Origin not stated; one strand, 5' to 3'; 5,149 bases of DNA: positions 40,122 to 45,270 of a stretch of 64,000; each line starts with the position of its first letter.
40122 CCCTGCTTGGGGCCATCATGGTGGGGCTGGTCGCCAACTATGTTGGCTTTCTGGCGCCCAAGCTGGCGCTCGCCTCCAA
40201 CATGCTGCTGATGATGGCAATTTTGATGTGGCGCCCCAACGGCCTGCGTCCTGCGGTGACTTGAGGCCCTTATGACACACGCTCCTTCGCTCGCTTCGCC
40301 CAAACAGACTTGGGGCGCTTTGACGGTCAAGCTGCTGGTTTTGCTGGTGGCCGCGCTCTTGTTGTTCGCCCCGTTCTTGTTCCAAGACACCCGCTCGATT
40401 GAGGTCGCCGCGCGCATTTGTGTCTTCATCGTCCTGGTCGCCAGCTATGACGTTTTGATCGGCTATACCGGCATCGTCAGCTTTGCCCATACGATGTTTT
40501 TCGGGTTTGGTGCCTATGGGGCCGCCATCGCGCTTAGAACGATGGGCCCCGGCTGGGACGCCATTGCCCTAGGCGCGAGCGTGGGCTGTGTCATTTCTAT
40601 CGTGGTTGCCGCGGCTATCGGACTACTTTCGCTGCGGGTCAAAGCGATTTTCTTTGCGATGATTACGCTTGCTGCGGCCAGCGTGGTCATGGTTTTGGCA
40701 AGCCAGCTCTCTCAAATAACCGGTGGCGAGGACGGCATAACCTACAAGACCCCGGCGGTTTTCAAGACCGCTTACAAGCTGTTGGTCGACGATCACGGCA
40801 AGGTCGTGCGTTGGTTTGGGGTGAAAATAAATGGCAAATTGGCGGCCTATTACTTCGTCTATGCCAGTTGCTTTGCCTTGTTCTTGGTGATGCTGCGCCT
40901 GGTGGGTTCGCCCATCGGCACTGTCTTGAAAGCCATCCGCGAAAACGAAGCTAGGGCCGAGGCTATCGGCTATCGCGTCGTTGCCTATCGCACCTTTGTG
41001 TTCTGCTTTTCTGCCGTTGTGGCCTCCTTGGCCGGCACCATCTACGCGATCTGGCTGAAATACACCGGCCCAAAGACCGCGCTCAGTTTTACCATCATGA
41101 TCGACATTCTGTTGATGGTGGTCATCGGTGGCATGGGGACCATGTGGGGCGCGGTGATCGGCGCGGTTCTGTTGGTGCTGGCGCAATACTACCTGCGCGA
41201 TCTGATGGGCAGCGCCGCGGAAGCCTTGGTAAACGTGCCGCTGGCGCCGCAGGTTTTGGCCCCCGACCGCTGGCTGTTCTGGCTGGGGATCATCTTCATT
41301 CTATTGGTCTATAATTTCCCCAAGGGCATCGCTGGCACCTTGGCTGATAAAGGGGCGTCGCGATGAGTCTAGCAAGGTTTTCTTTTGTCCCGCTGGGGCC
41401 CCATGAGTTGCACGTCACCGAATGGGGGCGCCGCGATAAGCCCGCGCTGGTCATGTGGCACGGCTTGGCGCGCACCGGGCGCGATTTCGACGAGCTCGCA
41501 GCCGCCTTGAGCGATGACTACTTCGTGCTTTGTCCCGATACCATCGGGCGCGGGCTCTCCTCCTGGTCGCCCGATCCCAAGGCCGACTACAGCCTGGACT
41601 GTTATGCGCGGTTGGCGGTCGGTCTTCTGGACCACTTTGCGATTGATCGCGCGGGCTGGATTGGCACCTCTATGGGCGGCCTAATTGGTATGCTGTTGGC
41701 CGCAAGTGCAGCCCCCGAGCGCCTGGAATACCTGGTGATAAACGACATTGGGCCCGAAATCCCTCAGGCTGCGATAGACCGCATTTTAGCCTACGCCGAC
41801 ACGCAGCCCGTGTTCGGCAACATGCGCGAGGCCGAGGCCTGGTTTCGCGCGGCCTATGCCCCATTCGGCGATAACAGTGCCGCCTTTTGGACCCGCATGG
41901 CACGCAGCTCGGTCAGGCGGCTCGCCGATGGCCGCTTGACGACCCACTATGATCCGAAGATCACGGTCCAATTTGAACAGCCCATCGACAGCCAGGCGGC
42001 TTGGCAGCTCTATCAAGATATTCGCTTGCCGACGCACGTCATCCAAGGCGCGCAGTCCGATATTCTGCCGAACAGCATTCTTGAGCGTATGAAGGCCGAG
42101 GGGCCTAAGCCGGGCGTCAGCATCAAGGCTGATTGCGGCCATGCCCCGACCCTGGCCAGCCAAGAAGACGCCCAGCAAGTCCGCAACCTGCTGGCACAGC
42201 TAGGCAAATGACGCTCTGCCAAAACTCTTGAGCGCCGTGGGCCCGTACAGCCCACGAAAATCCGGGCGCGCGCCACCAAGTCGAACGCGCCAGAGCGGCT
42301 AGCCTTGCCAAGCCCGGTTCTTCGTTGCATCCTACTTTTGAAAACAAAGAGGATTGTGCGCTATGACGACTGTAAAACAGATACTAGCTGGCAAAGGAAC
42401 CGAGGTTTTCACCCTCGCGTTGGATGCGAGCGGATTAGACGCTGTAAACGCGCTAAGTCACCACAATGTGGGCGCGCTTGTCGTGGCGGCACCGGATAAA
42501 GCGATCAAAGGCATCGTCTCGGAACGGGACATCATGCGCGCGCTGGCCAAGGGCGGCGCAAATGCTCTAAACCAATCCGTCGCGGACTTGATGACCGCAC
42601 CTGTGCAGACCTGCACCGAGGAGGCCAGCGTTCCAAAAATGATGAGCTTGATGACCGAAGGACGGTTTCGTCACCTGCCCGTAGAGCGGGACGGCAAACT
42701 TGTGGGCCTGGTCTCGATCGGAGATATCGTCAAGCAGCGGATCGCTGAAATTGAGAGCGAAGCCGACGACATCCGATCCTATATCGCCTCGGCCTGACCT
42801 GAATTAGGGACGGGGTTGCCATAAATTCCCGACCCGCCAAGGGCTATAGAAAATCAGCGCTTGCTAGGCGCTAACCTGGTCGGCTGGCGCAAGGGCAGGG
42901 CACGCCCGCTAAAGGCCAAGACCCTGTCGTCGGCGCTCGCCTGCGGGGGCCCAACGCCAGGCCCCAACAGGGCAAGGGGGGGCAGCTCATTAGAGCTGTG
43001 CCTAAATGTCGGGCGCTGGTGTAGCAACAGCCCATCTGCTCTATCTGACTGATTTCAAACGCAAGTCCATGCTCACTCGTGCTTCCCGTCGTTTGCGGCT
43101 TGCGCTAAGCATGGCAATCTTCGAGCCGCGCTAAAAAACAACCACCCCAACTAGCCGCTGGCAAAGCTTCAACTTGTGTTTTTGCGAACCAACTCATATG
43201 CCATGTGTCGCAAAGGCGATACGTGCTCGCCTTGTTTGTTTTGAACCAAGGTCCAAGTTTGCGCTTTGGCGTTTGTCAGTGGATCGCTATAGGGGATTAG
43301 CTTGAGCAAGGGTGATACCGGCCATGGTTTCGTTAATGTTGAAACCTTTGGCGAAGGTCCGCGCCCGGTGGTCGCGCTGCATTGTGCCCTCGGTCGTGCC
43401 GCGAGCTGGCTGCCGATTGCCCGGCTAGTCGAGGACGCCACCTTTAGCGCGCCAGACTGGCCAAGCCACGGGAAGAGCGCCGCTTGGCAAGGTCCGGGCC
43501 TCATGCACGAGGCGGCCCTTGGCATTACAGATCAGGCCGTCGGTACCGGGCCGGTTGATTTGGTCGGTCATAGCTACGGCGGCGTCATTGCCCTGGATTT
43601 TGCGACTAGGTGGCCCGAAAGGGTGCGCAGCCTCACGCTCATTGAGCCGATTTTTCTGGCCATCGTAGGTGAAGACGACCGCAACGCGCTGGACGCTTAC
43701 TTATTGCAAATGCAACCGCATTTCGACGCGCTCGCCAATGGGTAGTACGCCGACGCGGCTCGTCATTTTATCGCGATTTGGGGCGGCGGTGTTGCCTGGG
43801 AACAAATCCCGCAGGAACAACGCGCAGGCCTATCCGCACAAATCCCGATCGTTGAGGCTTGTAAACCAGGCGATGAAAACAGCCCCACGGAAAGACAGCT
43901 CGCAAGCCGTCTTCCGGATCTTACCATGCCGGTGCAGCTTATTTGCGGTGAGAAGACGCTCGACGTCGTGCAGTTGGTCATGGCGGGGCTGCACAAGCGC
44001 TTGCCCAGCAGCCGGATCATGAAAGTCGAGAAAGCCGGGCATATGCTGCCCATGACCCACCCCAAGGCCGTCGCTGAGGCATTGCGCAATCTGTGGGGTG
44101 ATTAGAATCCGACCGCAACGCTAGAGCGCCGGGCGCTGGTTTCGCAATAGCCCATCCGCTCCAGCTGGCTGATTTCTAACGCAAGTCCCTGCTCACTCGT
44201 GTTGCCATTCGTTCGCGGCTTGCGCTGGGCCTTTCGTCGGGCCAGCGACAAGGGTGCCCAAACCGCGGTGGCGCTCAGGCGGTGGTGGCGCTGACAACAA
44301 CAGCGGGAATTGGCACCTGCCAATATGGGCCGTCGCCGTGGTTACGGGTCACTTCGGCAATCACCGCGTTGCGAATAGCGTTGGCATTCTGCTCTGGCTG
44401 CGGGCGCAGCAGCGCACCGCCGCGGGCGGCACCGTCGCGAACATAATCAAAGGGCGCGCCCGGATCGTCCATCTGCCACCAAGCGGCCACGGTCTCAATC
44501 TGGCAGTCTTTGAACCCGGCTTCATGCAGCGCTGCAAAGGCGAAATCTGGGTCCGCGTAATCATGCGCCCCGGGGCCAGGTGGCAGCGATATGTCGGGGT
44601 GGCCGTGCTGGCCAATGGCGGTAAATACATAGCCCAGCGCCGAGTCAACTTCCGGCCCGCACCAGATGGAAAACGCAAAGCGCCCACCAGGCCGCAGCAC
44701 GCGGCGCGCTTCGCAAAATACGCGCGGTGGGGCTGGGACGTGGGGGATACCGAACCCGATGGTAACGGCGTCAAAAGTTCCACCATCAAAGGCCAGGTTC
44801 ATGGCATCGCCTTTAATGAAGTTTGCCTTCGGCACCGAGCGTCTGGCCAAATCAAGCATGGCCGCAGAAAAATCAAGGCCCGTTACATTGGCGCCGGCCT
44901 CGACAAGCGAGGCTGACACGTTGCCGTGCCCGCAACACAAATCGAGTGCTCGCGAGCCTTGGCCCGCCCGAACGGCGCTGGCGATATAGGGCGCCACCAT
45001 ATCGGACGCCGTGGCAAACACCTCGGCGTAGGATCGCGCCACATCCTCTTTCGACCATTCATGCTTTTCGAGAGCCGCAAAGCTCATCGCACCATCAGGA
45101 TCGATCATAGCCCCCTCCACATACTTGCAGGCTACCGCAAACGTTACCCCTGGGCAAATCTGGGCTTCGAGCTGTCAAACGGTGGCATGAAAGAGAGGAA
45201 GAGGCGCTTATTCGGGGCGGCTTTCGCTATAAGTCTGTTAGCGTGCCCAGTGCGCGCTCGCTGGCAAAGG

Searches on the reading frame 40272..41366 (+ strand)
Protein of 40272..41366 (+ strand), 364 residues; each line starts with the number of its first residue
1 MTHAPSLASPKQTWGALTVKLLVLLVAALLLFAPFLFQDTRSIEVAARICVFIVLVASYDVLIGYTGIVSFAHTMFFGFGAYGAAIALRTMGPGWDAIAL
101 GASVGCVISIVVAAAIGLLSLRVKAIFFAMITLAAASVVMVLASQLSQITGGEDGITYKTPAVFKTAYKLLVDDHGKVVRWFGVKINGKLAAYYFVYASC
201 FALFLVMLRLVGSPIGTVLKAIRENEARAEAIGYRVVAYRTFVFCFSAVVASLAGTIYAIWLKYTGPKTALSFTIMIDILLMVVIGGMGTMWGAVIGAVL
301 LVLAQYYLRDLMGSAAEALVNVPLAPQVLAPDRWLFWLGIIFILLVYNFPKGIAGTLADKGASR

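Call 23: search_protein_families(library=pfam, proteins=[window:40272-41366:+], max_evalue=0.0001)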
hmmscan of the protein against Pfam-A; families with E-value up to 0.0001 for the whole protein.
window:40272-41366:+ (364 aa): 1 family
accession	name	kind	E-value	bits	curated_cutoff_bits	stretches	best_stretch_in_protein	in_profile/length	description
PF02653.21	BPD_transp_2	-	3.6e-34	118.6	26.8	1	45-326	5-253/269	Branched-chain amino acid transport system / permease component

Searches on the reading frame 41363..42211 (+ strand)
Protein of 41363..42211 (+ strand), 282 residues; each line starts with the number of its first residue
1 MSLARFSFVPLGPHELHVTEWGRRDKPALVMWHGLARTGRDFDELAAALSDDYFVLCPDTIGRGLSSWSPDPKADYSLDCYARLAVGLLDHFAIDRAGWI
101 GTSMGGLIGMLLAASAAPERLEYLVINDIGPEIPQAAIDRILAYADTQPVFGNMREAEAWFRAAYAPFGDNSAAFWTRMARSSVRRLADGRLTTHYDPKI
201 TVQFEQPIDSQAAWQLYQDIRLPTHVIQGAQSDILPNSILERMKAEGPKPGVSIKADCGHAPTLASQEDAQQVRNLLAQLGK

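Call 74: search_protein_families(library=pfam, proteins=[window:41363-42211:+], max_evalue=0.01)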
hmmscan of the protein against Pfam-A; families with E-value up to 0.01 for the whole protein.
window:41363-42211:+ (282 aa): 3 families
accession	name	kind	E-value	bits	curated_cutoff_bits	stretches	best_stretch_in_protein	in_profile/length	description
PF00561.26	Abhydrolase_1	-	5.2e-19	69.3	25.8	1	27-261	1-239/245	alpha/beta hydrolase fold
PF12697.13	Abhydrolase_6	-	2.7e-16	61.3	26.3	1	29-266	1-209/217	Alpha/beta hydrolase family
PF12146.15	Hydrolase_4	-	2.2e-06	27.6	27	1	26-242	4-212/239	Serine aminopeptidase, S33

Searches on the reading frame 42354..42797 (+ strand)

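Call 23: search_protein_families(library=pfam, proteins=[window:42354-42797:+], max_evalue=0.0001)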
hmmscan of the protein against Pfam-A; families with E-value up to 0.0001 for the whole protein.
window:42354-42797:+ (147 aa): 1 family
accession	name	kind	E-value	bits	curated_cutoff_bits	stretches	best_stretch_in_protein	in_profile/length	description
PF00571.33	CBS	-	4.8e-22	78.5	24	2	76-127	1-53/57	CBS domain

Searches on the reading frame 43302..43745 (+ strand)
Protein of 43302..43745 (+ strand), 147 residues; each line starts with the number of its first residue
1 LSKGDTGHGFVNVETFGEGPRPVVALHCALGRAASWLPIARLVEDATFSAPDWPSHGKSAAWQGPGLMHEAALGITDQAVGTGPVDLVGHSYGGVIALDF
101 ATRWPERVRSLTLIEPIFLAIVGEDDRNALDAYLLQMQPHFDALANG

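Call 23: search_protein_families(library=pfam, proteins=[window:43302-43745:+], max_evalue=0.0001)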
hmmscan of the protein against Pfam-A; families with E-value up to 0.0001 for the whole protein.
window:43302-43745:+ (147 aa): 4 families
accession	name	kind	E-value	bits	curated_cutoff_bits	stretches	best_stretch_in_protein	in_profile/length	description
PF12697.13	Abhydrolase_6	-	6.3e-12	47.1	26.3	1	23-136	1-110/217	Alpha/beta hydrolase family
PF00561.26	Abhydrolase_1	-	1.3e-11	45.1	25.8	1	22-119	2-105/245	alpha/beta hydrolase fold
PF00975.26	Thioesterase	-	1.2e-07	32.6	26.4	1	22-107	2-90/226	Thioesterase domain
PF12146.15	Hydrolase_4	-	6.2e-05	22.8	27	1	78-118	68-111/239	Serine aminopeptidase, S33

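Call 74: search_protein_families(library=pfam, proteins=[window:43302-43745:+], max_evalue=0.01)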
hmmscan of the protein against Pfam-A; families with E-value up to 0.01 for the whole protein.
window:43302-43745:+ (147 aa): 4 families
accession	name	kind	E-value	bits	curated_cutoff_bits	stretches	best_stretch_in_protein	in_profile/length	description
PF12697.13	Abhydrolase_6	-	6.3e-12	47.1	26.3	1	23-136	1-110/217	Alpha/beta hydrolase family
PF00561.26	Abhydrolase_1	-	1.3e-11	45.1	25.8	1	22-119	2-105/245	alpha/beta hydrolase fold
PF00975.26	Thioesterase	-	1.2e-07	32.6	26.4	1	22-107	2-90/226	Thioesterase domain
PF12146.15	Hydrolase_4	-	6.2e-05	22.8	27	1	78-118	68-111/239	Serine aminopeptidase, S33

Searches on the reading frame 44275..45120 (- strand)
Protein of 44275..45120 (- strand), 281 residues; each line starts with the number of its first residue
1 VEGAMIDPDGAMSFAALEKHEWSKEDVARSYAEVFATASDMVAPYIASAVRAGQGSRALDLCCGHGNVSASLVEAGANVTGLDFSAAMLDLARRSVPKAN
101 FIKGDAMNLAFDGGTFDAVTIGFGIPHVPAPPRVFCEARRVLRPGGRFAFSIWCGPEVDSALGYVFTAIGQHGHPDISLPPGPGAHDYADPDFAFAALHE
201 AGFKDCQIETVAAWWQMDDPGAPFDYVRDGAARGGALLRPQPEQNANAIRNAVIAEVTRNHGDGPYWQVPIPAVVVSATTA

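Call 3: search_protein_families(library=pfam, proteins=[window:44275-45120:-], max_evalue=0.01)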
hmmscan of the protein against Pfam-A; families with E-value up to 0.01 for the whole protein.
window:44275-45120:- (281 aa): 9 families
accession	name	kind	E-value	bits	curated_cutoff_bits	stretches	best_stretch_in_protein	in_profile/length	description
PF08241.18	Methyltransf_11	-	2.6e-23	82.9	21.2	1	59-150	1-95/95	Methyltransferase domain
PF13649.12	Methyltransf_25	-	3.9e-22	79.2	27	1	59-146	2-97/97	Methyltransferase domain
PF01209.24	Ubie_methyltran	-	6.8e-19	68.6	20.1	1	50-149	43-150/233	ubiE/COQ5 methyltransferase family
PF13489.12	Methyltransf_23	-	2e-13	50.8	27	1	52-157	20-124/164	Methyltransferase domain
PF08242.18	Methyltransf_12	-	9.7e-13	49.1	30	1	59-148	1-98/98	Methyltransferase domain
PF13847.12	Methyltransf_31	-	3.5e-12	46.7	27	1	55-151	4-110/145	Methyltransferase domain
PF01728.25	FtsJ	-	4e-05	24.1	24.1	1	54-110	21-79/181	FtsJ-like methyltransferase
PF05175.20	MTS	-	0.00028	21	23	1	40-101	17-80/170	Methyltransferase small domain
PF02353.26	CMAS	-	0.0056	16.5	27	1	50-104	58-113/273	Mycolic acid cyclopropane synthetase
